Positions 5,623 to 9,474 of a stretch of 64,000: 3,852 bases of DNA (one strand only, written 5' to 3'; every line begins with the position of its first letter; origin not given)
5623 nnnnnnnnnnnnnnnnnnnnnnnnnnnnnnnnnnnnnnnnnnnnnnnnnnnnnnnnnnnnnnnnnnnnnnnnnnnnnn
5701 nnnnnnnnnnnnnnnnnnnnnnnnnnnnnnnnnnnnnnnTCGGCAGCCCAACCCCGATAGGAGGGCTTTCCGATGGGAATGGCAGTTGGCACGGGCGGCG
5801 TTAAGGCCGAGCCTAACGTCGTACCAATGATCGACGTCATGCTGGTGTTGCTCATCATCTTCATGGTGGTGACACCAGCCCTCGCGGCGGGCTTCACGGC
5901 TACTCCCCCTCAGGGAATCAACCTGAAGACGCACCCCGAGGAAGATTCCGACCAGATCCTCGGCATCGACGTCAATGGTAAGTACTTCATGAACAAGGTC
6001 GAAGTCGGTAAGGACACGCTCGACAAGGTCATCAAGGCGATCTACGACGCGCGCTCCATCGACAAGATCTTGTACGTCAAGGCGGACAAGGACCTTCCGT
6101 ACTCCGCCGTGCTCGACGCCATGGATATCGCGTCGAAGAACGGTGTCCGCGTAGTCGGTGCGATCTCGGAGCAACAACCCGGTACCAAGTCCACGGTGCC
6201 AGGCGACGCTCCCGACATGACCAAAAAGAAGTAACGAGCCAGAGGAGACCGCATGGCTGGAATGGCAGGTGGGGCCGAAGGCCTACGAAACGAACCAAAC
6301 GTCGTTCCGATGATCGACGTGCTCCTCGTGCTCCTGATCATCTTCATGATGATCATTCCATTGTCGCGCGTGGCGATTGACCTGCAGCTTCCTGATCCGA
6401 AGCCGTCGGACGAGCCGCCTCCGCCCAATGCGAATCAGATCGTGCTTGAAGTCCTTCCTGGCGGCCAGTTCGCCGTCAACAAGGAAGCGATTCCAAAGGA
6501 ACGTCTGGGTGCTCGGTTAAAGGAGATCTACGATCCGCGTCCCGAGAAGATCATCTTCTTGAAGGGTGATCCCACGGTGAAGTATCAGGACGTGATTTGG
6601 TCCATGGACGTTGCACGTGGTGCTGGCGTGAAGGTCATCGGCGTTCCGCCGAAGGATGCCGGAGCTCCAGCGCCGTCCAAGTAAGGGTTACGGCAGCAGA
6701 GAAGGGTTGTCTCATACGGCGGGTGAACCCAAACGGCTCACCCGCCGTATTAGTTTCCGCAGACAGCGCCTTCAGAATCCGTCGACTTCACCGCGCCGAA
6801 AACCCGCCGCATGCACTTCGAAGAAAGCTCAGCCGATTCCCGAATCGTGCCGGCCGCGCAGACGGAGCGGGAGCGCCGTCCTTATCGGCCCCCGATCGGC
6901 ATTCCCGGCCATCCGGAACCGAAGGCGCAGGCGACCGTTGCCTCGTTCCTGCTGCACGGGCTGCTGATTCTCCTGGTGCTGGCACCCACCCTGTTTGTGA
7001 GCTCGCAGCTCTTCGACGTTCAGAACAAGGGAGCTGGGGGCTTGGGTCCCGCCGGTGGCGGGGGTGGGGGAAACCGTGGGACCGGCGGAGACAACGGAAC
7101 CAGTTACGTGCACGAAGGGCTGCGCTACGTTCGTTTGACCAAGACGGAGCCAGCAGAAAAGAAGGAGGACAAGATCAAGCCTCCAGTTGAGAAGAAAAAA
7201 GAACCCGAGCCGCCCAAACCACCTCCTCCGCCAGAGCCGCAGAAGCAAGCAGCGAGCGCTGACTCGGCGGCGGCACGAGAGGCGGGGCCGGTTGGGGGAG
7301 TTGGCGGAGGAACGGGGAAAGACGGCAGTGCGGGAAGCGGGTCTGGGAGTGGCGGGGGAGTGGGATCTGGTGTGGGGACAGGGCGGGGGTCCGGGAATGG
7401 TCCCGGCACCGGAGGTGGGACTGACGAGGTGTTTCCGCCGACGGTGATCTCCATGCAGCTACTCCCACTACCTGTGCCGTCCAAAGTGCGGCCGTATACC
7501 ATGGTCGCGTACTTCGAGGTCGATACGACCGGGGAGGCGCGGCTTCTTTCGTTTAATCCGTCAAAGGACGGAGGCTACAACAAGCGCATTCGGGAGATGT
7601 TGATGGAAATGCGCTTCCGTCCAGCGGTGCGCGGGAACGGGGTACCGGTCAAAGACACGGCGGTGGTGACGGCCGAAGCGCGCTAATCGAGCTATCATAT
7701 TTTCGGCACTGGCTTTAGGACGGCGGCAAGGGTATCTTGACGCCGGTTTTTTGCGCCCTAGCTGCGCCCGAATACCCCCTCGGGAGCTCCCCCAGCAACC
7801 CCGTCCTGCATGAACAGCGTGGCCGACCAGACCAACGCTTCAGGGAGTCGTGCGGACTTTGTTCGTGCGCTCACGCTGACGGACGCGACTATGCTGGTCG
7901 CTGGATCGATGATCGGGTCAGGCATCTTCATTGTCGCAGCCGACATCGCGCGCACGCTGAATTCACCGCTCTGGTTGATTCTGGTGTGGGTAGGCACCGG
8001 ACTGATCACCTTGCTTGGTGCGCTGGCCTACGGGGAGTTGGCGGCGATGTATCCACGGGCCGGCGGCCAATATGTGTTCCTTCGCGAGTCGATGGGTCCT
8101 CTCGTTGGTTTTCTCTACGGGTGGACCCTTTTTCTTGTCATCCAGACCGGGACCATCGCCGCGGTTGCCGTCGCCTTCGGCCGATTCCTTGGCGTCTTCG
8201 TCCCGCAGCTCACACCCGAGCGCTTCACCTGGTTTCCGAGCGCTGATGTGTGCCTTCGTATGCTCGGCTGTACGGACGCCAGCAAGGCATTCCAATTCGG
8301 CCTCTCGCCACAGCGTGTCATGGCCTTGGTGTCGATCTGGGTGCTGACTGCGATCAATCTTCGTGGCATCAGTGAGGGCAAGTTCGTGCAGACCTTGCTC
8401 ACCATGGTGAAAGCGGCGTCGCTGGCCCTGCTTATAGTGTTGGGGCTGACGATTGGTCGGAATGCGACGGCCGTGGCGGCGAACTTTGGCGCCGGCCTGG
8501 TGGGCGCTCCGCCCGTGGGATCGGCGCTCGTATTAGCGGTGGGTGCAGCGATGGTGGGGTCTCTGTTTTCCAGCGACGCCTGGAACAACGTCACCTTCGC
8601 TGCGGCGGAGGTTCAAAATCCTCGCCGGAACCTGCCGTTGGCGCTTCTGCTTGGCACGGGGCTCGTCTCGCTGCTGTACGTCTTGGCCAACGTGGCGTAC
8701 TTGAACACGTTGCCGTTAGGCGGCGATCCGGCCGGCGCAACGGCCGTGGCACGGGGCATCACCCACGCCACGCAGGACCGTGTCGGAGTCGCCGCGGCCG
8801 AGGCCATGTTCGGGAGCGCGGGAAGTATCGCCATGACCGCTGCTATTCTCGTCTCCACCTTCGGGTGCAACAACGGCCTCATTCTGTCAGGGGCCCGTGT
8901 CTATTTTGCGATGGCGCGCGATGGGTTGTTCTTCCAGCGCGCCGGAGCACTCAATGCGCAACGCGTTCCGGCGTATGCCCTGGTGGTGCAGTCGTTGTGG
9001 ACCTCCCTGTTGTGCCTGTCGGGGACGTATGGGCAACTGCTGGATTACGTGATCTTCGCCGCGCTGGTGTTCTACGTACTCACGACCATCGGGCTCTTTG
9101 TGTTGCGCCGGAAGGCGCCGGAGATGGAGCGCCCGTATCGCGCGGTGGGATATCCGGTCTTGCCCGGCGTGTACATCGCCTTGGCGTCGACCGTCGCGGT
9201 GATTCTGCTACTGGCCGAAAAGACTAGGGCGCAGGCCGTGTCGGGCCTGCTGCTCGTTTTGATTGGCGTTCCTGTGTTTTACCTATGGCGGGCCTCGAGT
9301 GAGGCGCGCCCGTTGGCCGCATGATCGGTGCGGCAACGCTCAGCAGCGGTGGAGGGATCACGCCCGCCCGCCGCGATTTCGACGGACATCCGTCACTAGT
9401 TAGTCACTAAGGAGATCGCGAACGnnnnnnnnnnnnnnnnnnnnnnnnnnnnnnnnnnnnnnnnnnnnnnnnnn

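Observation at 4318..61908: Octamer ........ is dispersed through the window far above expectation and recruits the rare TTA codon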

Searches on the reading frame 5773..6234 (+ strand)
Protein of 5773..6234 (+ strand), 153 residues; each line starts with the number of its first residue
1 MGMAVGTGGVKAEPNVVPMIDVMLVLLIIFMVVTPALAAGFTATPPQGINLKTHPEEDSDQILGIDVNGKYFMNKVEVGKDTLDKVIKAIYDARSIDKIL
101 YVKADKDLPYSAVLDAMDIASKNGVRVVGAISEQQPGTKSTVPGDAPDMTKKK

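Call 21: search_protein_families(library=pfam, proteins=[window:5773-6234:+])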
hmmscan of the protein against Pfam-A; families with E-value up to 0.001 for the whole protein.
window:5773-6234:+ (153 aa): 1 family
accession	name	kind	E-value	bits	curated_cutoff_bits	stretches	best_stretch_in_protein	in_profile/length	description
PF02472.21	ExbD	-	5.5e-18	65.7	25.4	1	12-128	6-121/128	Biopolymer transport protein ExbD/TolR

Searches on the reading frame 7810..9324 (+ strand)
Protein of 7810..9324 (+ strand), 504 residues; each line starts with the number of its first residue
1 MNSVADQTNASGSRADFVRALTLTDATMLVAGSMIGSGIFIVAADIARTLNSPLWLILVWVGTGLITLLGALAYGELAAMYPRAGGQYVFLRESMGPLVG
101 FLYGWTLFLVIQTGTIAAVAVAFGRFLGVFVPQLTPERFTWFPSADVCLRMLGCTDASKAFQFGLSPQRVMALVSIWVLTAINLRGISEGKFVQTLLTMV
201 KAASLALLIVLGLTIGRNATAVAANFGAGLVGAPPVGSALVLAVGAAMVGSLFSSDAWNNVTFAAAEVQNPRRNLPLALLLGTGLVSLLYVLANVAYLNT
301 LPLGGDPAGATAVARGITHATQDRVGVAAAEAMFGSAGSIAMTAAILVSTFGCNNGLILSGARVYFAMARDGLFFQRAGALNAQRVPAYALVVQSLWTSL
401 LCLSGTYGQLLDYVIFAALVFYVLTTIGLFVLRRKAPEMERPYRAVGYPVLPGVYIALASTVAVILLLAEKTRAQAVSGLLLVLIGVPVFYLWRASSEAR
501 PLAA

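Call 21: search_protein_families(library=pfam, proteins=[window:7810-9324:+])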
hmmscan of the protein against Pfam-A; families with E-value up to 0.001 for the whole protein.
window:7810-9324:+ (504 aa): 2 families
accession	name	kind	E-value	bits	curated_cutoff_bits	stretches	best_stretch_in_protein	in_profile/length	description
PF13520.12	AA_permease_2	-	8.4e-50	170.4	27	1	21-468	1-404/427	Amino acid permease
PF00324.27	AA_permease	-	3.9e-33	115.3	24.6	1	26-491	2-458/470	Amino acid permease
